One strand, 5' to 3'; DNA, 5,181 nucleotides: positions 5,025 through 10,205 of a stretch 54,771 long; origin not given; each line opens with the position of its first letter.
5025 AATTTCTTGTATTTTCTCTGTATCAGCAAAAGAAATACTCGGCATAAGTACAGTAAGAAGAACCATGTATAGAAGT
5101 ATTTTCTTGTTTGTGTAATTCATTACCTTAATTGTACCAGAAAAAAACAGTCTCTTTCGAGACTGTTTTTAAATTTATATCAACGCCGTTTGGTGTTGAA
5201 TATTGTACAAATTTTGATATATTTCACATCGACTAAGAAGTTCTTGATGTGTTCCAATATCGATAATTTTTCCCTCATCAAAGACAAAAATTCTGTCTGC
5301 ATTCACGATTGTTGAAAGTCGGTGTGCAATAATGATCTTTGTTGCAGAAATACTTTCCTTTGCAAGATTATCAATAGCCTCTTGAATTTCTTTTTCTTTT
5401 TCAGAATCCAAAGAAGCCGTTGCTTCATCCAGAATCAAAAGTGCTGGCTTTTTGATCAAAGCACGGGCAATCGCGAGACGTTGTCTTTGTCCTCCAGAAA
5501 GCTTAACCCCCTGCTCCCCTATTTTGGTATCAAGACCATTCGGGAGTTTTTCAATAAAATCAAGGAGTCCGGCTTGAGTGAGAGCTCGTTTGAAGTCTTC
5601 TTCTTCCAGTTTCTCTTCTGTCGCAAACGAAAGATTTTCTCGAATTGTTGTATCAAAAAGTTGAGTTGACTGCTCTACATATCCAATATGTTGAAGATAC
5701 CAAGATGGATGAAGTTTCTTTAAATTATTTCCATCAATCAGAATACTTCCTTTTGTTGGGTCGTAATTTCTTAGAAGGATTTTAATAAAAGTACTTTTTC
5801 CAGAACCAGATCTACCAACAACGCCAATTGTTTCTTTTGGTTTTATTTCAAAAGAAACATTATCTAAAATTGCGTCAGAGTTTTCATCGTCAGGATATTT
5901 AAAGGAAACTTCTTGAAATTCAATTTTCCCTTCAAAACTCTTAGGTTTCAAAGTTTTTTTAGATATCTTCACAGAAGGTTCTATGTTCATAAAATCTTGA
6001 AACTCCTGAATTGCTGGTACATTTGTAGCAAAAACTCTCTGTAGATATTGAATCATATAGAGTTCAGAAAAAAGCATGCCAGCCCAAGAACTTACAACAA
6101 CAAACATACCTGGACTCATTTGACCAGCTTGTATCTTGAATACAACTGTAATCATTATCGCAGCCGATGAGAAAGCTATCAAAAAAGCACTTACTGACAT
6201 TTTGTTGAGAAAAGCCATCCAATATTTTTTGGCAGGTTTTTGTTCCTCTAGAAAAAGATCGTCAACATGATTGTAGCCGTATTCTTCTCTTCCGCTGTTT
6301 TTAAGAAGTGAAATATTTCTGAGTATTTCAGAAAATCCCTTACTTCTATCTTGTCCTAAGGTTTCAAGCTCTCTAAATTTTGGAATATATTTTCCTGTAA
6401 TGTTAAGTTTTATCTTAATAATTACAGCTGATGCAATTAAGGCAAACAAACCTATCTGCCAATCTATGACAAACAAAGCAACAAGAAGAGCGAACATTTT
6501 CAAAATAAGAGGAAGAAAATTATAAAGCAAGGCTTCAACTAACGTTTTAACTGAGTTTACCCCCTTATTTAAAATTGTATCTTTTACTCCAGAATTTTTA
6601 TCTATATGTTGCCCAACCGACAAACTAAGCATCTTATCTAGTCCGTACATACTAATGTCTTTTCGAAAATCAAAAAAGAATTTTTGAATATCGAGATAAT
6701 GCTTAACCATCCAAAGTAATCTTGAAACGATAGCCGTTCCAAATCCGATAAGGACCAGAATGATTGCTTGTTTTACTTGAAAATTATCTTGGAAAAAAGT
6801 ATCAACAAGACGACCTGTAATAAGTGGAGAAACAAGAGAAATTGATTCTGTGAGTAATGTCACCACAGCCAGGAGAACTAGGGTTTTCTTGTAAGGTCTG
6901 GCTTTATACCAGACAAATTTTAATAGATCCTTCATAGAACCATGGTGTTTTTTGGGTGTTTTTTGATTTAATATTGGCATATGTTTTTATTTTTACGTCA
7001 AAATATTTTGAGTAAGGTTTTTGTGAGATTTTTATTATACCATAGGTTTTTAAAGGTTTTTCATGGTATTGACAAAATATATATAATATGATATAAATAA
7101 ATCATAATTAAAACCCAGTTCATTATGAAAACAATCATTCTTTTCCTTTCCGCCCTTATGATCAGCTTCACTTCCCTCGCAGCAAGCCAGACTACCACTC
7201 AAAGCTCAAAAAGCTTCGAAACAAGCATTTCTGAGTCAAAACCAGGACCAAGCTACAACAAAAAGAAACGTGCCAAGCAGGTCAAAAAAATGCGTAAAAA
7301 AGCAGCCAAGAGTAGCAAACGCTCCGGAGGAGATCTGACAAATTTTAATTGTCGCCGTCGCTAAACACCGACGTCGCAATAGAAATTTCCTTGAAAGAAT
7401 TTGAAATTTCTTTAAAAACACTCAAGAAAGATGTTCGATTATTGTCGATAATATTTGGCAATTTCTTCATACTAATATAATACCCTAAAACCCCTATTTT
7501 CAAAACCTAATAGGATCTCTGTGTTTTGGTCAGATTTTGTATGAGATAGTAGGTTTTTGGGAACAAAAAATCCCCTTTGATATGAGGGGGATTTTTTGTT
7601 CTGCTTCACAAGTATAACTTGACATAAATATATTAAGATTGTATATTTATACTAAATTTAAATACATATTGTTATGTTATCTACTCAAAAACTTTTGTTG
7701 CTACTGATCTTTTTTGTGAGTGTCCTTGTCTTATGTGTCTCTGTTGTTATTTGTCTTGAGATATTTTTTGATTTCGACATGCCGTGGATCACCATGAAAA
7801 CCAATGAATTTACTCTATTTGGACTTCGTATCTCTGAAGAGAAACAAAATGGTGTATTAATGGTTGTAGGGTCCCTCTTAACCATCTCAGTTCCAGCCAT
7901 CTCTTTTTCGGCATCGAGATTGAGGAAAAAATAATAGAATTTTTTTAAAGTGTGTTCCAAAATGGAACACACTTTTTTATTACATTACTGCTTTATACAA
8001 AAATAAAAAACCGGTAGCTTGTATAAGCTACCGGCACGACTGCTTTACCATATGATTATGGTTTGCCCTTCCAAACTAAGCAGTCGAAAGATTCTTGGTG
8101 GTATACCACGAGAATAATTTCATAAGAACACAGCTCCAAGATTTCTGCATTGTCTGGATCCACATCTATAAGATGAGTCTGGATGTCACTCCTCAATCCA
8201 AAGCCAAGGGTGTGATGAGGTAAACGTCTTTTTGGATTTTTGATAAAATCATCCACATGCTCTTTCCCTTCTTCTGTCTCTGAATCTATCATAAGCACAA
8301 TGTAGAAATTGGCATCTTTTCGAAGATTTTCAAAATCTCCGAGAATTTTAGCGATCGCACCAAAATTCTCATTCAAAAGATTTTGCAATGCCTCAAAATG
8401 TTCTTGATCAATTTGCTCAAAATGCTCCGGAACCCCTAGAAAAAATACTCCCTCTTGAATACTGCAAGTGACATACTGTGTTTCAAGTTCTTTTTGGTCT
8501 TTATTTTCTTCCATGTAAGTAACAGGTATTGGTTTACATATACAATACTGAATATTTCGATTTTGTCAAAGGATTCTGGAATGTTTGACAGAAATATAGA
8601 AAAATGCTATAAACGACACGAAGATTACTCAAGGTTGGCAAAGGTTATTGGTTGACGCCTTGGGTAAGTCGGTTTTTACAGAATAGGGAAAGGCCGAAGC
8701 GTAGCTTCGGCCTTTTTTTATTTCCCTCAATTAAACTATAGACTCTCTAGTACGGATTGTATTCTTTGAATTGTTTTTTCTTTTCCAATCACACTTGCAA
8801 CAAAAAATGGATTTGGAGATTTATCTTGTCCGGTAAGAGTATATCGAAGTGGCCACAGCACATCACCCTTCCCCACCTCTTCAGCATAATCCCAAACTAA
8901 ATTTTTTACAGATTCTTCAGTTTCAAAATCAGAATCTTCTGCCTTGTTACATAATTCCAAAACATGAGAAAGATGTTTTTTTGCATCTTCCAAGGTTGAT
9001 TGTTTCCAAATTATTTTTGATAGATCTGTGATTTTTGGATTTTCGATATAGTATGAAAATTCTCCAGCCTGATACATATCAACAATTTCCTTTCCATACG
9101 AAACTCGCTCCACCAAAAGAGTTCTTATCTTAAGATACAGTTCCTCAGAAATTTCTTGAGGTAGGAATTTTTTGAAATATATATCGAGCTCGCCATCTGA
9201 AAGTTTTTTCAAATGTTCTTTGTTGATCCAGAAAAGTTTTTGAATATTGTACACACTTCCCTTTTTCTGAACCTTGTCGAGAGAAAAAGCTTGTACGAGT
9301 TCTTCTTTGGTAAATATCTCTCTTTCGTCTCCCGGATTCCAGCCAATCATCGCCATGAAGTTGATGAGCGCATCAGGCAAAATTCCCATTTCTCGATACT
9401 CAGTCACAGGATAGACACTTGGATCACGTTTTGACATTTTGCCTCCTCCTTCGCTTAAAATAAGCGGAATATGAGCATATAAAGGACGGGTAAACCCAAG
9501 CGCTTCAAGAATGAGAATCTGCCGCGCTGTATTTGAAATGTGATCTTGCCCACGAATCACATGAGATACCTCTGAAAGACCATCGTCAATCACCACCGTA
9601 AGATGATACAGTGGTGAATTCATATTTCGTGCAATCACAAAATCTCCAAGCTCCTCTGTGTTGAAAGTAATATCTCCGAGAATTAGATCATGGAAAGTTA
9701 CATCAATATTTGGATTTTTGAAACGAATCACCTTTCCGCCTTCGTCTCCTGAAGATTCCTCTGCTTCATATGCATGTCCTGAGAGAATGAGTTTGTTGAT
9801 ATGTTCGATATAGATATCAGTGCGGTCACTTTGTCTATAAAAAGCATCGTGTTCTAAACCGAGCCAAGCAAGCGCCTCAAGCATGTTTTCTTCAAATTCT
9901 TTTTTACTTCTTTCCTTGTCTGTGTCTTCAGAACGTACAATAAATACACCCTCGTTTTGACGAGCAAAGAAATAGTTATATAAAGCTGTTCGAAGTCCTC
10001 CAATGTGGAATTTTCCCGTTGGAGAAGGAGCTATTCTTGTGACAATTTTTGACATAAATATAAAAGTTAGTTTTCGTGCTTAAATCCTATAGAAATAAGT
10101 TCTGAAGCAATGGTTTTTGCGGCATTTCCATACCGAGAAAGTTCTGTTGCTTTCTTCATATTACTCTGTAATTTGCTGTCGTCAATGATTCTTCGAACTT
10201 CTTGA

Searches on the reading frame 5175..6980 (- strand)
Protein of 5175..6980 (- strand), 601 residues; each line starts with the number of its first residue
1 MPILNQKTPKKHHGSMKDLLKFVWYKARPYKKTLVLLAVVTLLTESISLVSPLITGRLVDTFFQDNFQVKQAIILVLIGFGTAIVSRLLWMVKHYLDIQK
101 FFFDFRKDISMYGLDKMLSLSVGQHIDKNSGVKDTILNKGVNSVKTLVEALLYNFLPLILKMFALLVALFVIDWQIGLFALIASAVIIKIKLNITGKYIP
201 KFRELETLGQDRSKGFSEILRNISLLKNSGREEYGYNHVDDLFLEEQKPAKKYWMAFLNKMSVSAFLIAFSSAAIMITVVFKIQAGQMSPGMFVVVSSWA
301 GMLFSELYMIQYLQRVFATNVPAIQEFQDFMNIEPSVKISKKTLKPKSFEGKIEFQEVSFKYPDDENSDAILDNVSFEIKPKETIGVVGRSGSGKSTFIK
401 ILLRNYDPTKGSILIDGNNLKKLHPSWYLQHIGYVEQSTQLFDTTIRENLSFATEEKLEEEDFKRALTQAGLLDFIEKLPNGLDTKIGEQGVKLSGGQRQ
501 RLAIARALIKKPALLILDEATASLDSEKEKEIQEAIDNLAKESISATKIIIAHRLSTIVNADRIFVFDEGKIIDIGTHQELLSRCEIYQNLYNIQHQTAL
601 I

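Call 20: search_protein_families(library=ncbifam, proteins=[window:5175-6980:-], max_evalue=0.01)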
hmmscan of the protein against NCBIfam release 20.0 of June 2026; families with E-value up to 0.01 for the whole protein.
window:5175-6980:- (601 aa): 190 families (the best 25 are shown)
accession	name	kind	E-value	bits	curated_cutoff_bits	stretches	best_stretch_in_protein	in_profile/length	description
TIGR02203.1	MsbA_lipidA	equivalog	3.4e-107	359.3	602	1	23-597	5-571/572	lipid A export permease/ATP-binding protein MsbA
NF010178.0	PRK13657.1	equivalog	3.5e-97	326.2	733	1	30-594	17-569/588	glucan ABC transporter ATP-binding protein/ permease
TIGR02204.1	MsbA_rel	hypoth_equivalog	2.5e-93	313.7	780.4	1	19-595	5-575/576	ABC transporter, permease/ATP-binding protein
TIGR03797.1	NHLM_micro_ABC2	equivalog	1.5e-92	311.2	709.4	1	14-595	121-685/686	NHLP bacteriocin export ABC transporter permease/ATPase subunit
TIGR03375.1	type_I_sec_LssB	subfamily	5.2e-89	299.4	693.1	1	158-584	272-691/696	type I secretion system permease/ATPase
TIGR03796.1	NHLM_micro_ABC1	equivalog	6e-86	289.2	853.3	1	12-591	134-708/710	NHLP family bacteriocin export ABC transporter peptidase/permease/ATPase subunit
TIGR00958.1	3a01208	subfamily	4.7e-85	286.3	874.6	1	12-591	145-710/711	antigen peptide transporter 2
NF052233.1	CphA_assoc_ABC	equivalog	2.4e-83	280.8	880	1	11-598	164-746/766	cyanophycin metabolism-associated ABC transporter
NF008381.0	PRK11176.1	equivalog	1.6e-82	277.7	867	1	15-596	8-580/582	lipid A ABC transporter ATP-binding protein/permease MsbA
NF045513.1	HepA_fam_ABC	equivalog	4.6e-81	273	725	1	75-596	98-610/610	heterocyst formation ABC transporter subunit HepA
TIGR01846.1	type_I_sec_HlyB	subfamily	4.8e-81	273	725.55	1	272-596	376-693/694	type I secretion system permease/ATPase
TIGR02857.1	CydD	equivalog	5.6e-74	250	435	1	31-565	2-527/529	thiol reductant ABC exporter subunit CydD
TIGR01192.1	chvA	subfamily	1.4e-73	248.5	585.4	1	31-591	20-566/585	glucan export ABC transporter ATP-binding protein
NF008364.0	PRK11160.1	equivalog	4.6e-68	230.2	630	1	109-592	95-572/575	heme ABC transporter ATP-binding protein/permease CydC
NF008056.1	PRK10790.1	equivalog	3.2e-67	227.4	746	1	20-596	11-576/584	SmdB family multidrug efflux ABC transporter permease/ATP-binding protein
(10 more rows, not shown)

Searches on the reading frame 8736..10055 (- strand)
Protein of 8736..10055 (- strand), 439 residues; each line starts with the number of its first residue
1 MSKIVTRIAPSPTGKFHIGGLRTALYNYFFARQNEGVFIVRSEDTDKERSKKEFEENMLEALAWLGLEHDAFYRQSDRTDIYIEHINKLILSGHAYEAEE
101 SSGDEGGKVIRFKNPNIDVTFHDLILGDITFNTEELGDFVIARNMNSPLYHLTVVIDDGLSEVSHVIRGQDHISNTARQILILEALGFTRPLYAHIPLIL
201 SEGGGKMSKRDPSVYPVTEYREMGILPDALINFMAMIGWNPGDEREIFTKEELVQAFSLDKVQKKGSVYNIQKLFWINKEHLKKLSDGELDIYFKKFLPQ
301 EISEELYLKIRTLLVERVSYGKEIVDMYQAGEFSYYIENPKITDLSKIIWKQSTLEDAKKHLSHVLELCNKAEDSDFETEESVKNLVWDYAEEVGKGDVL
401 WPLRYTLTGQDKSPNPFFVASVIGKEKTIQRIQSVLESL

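Call 91: search_protein_families(library=pfam, proteins=[window:8736-10055:-], max_evalue=0.00001)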
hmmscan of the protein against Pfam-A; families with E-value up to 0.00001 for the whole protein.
window:8736-10055:- (439 aa): 2 families
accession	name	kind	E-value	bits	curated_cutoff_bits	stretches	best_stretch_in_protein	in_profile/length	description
PF00749.27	tRNA-synt_1c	-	1e-80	271.5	23.4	2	99-276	135-314/314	tRNA synthetases class I (E and Q), catalytic domain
PF19269.4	Anticodon_2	-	6e-16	59.5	23.6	1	297-435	6-140/141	Anticodon binding domain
